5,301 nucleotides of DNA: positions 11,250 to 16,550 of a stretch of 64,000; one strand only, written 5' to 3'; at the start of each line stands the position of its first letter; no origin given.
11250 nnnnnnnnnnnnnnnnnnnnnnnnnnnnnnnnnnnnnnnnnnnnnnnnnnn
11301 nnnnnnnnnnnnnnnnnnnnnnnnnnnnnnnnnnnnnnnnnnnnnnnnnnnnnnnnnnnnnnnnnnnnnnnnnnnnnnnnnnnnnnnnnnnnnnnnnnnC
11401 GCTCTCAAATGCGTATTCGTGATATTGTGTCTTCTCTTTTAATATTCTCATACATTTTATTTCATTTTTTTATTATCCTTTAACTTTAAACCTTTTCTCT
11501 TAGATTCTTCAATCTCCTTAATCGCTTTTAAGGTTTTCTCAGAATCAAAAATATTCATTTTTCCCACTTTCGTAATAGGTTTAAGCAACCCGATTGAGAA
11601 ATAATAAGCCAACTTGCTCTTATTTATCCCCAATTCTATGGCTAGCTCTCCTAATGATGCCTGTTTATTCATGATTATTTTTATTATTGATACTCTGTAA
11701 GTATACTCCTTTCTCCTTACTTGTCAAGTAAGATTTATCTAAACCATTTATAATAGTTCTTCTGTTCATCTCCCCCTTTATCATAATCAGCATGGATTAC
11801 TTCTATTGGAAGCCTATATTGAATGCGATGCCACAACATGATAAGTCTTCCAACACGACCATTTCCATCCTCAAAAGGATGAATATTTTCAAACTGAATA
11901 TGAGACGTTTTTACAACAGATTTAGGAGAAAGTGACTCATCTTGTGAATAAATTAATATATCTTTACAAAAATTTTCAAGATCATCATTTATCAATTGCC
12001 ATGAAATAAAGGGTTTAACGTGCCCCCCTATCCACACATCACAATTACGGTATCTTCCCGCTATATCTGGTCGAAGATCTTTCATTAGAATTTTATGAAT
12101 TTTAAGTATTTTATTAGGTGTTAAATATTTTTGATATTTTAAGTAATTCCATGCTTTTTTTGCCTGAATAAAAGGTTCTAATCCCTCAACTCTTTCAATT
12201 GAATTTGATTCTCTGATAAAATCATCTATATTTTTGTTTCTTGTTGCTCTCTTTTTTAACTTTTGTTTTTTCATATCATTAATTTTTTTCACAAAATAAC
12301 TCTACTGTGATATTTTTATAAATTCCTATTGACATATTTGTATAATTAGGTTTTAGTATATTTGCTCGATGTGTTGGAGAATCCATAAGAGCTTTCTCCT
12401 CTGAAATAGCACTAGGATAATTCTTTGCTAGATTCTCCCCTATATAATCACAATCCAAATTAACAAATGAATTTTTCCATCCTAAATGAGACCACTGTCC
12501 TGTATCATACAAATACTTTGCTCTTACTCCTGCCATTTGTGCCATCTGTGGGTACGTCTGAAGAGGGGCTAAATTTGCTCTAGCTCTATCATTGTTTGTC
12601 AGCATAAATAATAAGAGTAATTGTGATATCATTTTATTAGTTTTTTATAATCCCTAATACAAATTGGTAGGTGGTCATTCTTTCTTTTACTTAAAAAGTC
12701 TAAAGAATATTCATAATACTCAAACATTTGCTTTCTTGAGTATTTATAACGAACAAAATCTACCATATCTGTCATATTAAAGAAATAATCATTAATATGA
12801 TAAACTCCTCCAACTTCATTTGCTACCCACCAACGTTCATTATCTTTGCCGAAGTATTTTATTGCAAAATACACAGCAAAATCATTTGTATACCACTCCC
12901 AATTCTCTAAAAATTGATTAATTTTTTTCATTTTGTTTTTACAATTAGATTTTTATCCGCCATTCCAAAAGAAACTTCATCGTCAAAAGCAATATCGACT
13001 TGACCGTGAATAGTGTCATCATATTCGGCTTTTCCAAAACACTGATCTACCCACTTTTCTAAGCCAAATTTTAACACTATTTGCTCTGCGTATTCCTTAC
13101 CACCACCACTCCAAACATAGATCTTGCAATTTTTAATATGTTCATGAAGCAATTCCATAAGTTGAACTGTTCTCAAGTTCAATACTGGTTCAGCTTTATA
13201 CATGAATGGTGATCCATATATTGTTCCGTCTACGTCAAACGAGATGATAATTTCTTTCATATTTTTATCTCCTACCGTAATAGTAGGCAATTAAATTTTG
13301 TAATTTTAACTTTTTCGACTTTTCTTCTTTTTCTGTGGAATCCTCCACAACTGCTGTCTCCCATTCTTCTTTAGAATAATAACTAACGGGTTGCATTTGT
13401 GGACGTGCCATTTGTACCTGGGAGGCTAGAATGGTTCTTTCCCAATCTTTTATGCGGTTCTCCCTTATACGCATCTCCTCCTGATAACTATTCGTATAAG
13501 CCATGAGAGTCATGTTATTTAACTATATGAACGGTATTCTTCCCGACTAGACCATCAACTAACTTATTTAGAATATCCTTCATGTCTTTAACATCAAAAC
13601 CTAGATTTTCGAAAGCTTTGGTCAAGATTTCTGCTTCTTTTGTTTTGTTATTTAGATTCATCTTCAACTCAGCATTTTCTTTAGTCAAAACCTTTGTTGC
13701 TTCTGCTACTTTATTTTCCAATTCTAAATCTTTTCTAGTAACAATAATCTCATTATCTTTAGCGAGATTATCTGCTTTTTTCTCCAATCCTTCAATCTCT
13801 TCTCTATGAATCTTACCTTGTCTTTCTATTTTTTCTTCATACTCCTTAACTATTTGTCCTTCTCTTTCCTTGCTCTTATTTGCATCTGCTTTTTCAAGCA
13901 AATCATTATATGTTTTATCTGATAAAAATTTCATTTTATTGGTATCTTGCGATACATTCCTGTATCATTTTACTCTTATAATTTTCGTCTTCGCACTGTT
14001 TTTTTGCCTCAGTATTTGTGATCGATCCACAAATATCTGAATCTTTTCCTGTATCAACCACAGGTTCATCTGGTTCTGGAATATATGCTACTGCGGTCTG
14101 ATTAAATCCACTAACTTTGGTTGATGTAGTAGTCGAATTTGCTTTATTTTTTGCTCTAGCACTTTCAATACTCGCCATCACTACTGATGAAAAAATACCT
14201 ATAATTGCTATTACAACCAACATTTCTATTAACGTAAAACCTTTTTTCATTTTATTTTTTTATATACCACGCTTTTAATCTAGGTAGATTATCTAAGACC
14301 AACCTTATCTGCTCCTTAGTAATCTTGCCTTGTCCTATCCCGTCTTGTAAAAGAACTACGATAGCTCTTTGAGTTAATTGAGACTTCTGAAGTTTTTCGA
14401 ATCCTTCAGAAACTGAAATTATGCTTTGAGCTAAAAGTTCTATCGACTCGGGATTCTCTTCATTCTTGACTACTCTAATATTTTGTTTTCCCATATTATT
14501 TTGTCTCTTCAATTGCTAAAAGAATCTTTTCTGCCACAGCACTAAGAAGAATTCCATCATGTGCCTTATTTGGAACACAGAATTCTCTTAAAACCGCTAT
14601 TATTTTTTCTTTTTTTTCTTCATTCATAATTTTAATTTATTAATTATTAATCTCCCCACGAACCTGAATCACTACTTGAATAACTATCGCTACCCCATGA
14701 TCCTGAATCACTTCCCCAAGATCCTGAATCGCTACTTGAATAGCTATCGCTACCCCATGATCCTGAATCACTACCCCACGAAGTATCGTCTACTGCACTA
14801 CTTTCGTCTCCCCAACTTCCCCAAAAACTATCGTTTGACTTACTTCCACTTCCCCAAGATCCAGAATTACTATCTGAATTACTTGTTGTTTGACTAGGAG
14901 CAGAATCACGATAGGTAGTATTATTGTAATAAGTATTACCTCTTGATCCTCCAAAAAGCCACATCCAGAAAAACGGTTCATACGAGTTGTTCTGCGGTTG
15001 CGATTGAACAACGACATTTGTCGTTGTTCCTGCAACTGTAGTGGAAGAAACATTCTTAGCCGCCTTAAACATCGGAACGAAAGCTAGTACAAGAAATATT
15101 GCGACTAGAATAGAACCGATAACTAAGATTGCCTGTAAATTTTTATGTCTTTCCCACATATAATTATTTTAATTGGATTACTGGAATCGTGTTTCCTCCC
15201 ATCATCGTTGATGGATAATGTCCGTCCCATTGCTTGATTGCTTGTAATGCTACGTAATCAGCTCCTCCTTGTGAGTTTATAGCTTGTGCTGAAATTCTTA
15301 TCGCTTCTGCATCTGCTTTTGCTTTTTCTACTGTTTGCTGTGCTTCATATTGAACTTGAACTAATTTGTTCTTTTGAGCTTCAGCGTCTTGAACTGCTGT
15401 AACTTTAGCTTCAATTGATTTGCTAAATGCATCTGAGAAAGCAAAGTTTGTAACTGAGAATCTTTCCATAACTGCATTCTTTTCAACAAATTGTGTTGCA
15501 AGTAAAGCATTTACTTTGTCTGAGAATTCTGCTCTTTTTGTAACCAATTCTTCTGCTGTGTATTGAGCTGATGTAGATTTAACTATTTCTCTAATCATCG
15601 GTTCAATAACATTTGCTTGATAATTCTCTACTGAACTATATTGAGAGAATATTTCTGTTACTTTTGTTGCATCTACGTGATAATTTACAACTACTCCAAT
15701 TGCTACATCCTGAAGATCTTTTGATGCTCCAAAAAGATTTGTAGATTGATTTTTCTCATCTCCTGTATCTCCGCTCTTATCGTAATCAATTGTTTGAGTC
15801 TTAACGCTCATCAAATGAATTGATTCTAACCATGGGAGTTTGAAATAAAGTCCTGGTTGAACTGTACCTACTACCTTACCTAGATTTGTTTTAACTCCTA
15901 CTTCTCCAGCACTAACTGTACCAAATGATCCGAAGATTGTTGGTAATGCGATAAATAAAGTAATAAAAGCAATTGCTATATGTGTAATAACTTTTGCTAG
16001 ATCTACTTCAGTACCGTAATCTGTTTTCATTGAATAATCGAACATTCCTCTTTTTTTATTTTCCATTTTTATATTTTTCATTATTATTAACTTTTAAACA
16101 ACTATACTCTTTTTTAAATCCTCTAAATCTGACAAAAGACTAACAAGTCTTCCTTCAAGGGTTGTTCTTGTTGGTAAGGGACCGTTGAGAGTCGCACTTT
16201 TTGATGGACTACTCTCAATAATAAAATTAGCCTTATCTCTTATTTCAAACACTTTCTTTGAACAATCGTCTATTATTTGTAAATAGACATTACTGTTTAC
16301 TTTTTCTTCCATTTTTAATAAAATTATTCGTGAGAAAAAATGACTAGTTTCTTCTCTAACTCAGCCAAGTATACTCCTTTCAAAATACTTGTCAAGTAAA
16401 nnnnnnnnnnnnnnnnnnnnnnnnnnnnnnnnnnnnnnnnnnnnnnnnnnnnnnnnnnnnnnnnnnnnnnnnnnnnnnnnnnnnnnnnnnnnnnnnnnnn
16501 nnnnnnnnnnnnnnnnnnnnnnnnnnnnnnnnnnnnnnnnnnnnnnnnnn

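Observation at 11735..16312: Leftward accessory cassette: Fic enzyme, CAP/SCP protein, HAD phosphatase, type IV pilin-like protein, Ser/Trp-repeat membrane protein and SPFH/band-7 protein in one operon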

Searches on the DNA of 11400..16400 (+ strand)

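Call 5: search_dna_similar(query=window:11400-16400:+, collection=phages, mode=distant)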
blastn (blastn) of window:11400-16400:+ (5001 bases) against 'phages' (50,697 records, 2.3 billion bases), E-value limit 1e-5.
Records with a match: 1; places in all: 1; records where one place covers at least 80% of the query: 0.
Best place of each record, by identity: 80-90% 1.
By first word of the organism name: Bacteriophage 1.
By host as written in the record: - 1.
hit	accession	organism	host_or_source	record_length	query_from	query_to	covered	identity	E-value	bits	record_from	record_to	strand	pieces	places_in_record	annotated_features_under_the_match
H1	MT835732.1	Bacteriophage sp.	human fecal samples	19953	436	494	1%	86.4%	3e-9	72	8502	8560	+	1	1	record has no annotation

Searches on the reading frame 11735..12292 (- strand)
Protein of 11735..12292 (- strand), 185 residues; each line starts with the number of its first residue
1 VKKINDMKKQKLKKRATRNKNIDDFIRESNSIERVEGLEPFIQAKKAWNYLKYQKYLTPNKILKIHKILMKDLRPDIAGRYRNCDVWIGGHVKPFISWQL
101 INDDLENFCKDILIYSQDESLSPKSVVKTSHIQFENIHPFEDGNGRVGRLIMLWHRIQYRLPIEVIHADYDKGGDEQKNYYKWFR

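Call 3: search_protein_families(library=pfam, proteins=[window:11735-12292:-], max_evalue=0.1)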
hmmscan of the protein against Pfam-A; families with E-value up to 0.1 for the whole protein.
window:11735-12292:- (185 aa): 1 family
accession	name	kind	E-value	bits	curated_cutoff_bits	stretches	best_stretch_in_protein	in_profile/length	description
PF02661.23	Fic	-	3.2e-15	57.2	24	1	56-154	1-91/93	Fic/DOC family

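Call 6: search_protein_families(library=phrogs, proteins=[window:11735-12292:-], max_evalue=0.01)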
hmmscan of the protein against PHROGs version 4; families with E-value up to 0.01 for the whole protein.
window:11735-12292:- (185 aa): 6 families
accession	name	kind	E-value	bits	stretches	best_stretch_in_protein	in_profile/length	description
phrog_5978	-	unknown function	5.8e-20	72.7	1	51-160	106-222/364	-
phrog_11900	-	unknown function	1.1e-17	65.3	1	44-170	58-189/230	-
phrog_23170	-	unknown function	5.5e-12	46.7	1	55-182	40-167/191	-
phrog_10690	-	unknown function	6e-08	33.1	1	5-152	146-294/346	-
phrog_12747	-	unknown function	1.5e-05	25.7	1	2-152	2-152/211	-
phrog_13548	-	unknown function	0.00024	21.3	1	55-153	119-217/379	-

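Call 10: find_related_loci(query=window:11735-12292:-, collection=viral_contigs, flank=10000)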
Query window:11735-12292:- (185 aa) in viral_contigs; peptide patterns used: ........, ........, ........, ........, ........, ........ (x = any residue, [..] = any of these).
7 stretches matched a pattern, but none encodes a relative of the query by tblastn (E <= 1e-3).

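Call 31: search_solved_structures(query=window:11735-12292:-, max_evalue=0.01, show_alignments=2)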
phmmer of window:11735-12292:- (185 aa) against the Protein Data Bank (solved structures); distinct sequences matched with E-value up to 0.01: 25.
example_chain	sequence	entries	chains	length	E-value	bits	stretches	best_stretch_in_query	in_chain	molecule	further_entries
4x2e_A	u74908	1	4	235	9e-10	41.9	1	114-170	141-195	Fic family protein putative filamentation induced by cAMP protein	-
4x2c_A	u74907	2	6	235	9.4e-10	41.8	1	114-170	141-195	Fic family protein putative filamentation induced by cAMP protein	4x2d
9yz5_A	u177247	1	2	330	7.7e-09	38.8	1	57-161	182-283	Protein adenylyltransferase FICD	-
6i7h_A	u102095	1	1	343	8.1e-09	38.7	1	57-161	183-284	Adenosine monophosphate-protein transferase FICD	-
6i7g_A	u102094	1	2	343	8.1e-09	38.7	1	57-161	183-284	Adenosine monophosphate-protein transferase FICD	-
4u04_A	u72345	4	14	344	8.2e-09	38.7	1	57-161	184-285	Adenosine monophosphate-protein transferase FICD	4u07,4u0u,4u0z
4u0s_A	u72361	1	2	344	8.3e-09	38.7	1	57-161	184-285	Adenosine monophosphate-protein transferase FICD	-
6i7i_A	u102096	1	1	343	8.4e-09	38.7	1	57-161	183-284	Adenosine monophosphate-protein transferase FICD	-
6i7j_A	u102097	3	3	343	8.5e-09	38.7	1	57-161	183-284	Adenosine monophosphate-protein transferase FICD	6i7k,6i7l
6zmd_B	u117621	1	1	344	8.9e-09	38.6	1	57-161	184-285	Protein adenylyltransferase FICD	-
4rgl_A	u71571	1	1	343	6.2e-08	35.9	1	61-169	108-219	Filamentation induced by cAMP protein Fic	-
7cb8_A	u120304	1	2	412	8.6e-08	35.4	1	60-152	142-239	Fic-domain containing protein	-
7b7z_A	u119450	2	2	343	2.2e-07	34.1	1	57-161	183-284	Protein adenylyltransferase FICD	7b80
5jj6_A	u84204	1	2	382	1.1e-06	31.8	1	52-154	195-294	Adenosine monophosphate-protein transferase FICD homolog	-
5jj7_A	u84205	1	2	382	1.1e-06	31.8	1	52-154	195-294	Adenosine monophosphate-protein transferase FICD homolog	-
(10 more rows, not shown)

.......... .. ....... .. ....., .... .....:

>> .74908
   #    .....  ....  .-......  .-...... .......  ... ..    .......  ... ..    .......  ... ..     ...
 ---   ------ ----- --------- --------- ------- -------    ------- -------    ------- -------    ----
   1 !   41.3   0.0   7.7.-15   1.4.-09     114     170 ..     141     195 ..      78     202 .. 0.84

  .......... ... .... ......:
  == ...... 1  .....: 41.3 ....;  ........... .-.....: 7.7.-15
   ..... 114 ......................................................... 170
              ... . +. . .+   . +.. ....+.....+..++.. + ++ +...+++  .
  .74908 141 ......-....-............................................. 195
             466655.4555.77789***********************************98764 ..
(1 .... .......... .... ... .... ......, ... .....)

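Call 34: search_protein_families(library=ncbifam, proteins=[window:11735-12292:-], max_evalue=0.1)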
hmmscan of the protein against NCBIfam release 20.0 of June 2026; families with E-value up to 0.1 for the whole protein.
window:11735-12292:- (185 aa): 6 families
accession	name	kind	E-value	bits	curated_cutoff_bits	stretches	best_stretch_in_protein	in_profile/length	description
NF046030.1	ProtAdlyltaseSoFic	equivalog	1.3e-10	40.8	550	1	99-160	157-215/361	protein adenylyltransferase Fic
TIGR02613.1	mob_myst_B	hypoth_equivalog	1.6e-09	37.9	124.4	1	42-181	31-167/186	mobile mystery protein B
NF046029.1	ProtAdlyltaseNmFic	equivalog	0.0022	17.7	230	1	58-150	28-109/177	protein adenylyltransferase Fic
NF007672.0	PRK10347.1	equivalog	0.0066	16.2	181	1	62-152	59-149/200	putative adenosine monophosphate-protein transferase Fic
NF041381.1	XopAC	subfamily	0.023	13.4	450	1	57-162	304-417/451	XopAC/AvrAC family type III secretion system effector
NF010653.0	PRK14052.1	equivalog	0.056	12.6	364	1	67-151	284-361/387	VopS family T3SS effector adenosine monophosphate-protein transferase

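Call 35: search_protein_families(library=padloc, proteins=[window:11735-12292:-], max_evalue=0.01)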
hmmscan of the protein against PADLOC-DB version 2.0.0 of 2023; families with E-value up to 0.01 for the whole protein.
window:11735-12292:- (185 aa): 8 families
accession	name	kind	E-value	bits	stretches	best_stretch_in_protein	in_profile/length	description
PDLC03963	SoFic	-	2e-20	71.5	1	45-155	102-211/361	-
PDLC04840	PDC-S04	-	3.6e-19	67.4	1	49-169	66-187/227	-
PDLC04837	PDC-S04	-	3.7e-17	60.4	1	53-172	81-199/234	-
PDLC04836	PDC-S04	-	2.1e-16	57.9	1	52-160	84-191/244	-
PDLC04839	PDC-S04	-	6e-14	50.2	1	25-153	27-156/205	-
PDLC04838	PDC-S04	-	9.1e-09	33.4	1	53-152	59-158/209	-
PDLC04966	PDC-S24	-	1.8e-08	31.7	1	54-152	229-332/497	-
PDLC04842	PDC-S04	-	0.0011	16.7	1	55-150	40-124/202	-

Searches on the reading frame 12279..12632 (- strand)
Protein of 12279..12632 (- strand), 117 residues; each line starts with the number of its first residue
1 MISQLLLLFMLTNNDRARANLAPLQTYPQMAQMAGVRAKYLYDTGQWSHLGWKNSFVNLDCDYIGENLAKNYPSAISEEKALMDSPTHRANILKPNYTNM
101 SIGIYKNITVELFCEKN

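Call 3: search_protein_families(library=pfam, proteins=[window:12279-12632:-], max_evalue=0.1)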
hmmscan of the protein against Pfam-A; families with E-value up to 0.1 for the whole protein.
window:12279-12632:- (117 aa): 1 family
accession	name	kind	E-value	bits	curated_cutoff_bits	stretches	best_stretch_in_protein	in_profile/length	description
PF00188.32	CAP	-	6.9e-08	33.8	21.1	1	11-107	3-105/117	Cysteine-rich secretory protein family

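Call 6: search_protein_families(library=phrogs, proteins=[window:12279-12632:-], max_evalue=0.01)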
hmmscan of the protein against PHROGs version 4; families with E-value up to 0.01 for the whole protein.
window:12279-12632:- (117 aa): 1 family
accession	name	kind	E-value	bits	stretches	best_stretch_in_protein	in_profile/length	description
phrog_16914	-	moron, auxiliary metabolic gene and host takeover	9.3e-08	33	1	10-105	82-184/200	sporulation protein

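Call 34: search_protein_families(library=ncbifam, proteins=[window:12279-12632:-], max_evalue=0.1)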
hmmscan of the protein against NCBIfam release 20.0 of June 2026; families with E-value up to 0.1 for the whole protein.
window:12279-12632:- (117 aa): 2 families
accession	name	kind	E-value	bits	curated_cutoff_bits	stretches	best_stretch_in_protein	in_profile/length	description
TIGR02909.1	spore_YkwD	subfamily_domain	2.1e-17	63.2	171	1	9-109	9-116/127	uncharacterized protein, YkwD family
NF052539.1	DivAsocLipDalA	equivalog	0.016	15.1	200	1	62-107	112-157/169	divisome-associated lipoprotein DalA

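Call 35: search_protein_families(library=padloc, proteins=[window:12279-12632:-], max_evalue=0.01)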
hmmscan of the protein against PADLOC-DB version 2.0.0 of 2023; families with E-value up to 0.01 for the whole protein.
window:12279-12632:- (117 aa): 0 families

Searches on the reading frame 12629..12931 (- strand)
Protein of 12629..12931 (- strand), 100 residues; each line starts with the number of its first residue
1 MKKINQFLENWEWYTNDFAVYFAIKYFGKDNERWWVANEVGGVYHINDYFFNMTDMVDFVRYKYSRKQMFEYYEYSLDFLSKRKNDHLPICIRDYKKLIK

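Call 3: search_protein_families(library=pfam, proteins=[window:12629-12931:-], max_evalue=0.1)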
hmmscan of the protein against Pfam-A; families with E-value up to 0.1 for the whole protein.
window:12629-12931:- (100 aa): 0 families

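Call 6: search_protein_families(library=phrogs, proteins=[window:12629-12931:-], max_evalue=0.01)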
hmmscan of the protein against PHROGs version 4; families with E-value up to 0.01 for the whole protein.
window:12629-12931:- (100 aa): 1 family
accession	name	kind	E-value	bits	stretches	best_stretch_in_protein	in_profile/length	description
phrog_35741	-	unknown function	0.00013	22.9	1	28-79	33-84/138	-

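Call 34: search_protein_families(library=ncbifam, proteins=[window:12629-12931:-], max_evalue=0.1)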
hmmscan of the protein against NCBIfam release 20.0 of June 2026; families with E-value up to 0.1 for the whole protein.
window:12629-12931:- (100 aa): 0 families

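Call 35: search_protein_families(library=padloc, proteins=[window:12629-12931:-], max_evalue=0.01)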
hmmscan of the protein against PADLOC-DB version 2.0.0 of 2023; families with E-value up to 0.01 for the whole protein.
window:12629-12931:- (100 aa): 0 families
